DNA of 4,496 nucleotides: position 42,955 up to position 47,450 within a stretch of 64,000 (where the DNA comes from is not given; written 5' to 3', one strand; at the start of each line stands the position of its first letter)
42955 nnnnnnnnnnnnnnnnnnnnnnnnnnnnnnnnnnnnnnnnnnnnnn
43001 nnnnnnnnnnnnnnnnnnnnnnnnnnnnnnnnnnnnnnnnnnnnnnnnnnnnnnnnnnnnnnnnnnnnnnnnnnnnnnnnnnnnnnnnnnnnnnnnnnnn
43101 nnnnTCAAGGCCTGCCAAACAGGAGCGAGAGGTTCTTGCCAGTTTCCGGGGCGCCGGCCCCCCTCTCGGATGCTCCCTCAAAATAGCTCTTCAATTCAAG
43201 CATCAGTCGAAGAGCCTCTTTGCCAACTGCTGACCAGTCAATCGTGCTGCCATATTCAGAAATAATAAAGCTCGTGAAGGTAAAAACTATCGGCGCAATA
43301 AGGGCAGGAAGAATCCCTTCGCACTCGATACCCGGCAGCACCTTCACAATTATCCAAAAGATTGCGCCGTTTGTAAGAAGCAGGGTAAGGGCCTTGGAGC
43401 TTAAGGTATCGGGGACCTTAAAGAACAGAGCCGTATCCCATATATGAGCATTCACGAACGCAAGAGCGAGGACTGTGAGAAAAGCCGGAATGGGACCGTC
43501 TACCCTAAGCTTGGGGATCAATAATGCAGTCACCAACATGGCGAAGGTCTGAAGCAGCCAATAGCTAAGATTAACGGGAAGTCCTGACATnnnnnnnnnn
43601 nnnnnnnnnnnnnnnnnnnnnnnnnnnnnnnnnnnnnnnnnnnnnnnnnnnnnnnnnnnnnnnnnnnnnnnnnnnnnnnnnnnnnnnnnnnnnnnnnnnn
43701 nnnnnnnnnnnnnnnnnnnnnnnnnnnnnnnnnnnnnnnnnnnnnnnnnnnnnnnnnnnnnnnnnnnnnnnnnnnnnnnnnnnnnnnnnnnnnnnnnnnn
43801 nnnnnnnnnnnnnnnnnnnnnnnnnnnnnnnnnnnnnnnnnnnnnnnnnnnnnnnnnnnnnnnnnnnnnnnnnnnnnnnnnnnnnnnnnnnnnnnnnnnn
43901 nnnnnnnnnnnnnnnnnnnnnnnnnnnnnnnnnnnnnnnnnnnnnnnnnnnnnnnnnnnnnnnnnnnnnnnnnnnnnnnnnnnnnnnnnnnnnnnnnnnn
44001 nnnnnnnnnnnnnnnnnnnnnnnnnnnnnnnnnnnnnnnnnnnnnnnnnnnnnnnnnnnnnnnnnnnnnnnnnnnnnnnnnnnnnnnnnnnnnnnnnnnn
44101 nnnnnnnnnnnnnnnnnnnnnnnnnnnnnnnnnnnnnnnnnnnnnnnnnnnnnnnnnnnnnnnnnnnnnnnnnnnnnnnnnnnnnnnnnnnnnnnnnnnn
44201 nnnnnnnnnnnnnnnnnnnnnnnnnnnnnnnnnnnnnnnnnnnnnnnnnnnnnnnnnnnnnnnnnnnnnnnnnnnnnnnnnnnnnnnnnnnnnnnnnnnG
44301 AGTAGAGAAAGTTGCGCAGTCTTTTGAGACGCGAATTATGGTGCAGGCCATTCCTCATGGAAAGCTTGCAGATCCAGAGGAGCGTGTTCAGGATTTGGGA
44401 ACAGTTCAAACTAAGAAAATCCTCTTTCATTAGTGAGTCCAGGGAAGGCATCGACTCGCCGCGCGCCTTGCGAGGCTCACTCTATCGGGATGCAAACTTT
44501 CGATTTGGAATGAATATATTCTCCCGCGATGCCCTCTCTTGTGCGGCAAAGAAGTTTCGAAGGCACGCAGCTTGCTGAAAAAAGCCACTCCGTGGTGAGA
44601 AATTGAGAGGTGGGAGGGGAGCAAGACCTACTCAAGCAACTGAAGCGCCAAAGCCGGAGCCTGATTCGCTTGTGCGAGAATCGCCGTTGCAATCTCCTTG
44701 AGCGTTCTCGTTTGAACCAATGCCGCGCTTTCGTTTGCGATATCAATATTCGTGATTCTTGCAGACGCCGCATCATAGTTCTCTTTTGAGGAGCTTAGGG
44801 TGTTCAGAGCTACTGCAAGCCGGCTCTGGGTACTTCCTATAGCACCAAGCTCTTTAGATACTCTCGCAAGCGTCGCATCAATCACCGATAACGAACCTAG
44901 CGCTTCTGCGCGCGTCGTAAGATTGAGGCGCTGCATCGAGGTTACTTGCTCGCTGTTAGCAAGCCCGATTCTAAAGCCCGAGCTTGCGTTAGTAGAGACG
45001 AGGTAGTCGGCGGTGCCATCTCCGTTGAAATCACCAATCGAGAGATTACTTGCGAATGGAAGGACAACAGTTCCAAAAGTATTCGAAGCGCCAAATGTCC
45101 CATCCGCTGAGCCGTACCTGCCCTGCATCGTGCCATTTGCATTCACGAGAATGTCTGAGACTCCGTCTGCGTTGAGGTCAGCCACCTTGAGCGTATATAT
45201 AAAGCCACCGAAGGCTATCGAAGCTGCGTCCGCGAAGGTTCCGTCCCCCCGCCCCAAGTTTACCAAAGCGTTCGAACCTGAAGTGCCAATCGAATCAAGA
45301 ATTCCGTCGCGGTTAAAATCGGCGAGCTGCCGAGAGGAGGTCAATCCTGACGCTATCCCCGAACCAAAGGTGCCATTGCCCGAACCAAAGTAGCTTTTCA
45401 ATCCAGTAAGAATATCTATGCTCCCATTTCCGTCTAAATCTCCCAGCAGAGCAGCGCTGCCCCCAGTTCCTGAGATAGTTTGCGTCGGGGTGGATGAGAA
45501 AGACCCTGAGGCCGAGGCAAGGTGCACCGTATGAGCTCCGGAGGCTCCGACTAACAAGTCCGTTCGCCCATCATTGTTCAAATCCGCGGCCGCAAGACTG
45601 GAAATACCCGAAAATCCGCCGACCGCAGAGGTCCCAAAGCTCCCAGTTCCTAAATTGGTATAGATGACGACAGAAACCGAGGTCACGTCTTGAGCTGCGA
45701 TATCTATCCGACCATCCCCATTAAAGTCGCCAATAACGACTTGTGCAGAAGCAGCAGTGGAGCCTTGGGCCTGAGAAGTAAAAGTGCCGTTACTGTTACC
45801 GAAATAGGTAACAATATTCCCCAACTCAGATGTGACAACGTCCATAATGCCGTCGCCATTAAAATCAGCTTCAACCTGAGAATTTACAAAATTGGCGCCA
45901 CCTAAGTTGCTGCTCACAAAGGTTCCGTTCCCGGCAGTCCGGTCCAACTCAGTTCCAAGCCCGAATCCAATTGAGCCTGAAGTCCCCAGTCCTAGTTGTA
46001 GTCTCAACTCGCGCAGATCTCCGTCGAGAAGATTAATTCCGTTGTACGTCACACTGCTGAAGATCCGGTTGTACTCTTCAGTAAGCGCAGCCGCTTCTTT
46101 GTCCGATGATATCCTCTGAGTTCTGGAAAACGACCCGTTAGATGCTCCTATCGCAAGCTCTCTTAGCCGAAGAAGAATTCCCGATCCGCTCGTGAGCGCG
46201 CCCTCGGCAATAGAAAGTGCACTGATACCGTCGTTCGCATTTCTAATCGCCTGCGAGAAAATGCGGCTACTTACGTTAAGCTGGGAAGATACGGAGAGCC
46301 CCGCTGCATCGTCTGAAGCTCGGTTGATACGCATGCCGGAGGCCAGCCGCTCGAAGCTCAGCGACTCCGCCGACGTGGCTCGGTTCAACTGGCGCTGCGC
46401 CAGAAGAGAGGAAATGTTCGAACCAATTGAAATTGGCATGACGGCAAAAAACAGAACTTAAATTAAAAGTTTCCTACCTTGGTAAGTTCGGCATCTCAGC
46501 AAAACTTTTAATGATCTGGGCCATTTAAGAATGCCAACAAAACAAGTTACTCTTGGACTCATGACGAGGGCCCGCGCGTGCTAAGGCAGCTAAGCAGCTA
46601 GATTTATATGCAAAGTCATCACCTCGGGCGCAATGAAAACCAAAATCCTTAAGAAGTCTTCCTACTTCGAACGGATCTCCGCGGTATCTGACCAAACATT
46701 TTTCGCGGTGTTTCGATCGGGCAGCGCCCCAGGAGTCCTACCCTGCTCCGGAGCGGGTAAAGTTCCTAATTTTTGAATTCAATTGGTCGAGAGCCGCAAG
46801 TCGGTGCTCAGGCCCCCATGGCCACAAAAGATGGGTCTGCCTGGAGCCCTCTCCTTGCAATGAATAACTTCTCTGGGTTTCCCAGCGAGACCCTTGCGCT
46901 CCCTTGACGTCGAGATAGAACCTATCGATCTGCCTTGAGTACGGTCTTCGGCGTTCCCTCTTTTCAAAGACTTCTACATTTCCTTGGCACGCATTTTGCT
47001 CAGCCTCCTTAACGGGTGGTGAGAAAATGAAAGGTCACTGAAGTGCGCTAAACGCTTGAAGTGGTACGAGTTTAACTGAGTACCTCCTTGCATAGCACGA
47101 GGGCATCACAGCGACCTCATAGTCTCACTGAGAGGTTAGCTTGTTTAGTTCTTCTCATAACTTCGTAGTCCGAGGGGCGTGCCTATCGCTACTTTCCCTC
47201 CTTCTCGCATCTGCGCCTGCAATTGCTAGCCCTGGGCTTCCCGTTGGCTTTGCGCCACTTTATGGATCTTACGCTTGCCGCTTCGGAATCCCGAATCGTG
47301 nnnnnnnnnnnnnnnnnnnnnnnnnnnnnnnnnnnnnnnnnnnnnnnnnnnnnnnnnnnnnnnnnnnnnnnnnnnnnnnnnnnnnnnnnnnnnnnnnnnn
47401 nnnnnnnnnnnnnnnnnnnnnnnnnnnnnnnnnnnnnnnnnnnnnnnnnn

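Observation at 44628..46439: Flagellin whose hypervariable domain is an FG-GAP (integrin-alpha-like) beta-propeller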

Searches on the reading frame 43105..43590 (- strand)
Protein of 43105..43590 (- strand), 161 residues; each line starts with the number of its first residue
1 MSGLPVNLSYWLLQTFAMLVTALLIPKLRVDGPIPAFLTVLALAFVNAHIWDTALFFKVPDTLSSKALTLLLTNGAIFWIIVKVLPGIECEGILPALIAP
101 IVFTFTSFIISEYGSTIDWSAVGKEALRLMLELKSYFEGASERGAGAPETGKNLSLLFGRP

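Call 13: search_protein_families(library=pfam, proteins=[window:43105-43590:-], max_evalue=0.001)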
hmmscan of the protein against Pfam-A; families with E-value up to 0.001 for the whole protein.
window:43105-43590:- (161 aa): 1 family
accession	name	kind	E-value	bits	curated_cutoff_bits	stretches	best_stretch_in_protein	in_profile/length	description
PF04020.18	Phage_holin_4_2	-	4e-12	47.1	28.8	1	10-109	6-105/105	Mycobacterial 4 TMS phage holin, superfamily IV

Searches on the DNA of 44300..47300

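Call 71: search_rna_families(source=window, start=44300, end=47300, threshold=evalue, max_evalue=1)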
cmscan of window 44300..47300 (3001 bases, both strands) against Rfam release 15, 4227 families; matches with E-value up to 1: 0.
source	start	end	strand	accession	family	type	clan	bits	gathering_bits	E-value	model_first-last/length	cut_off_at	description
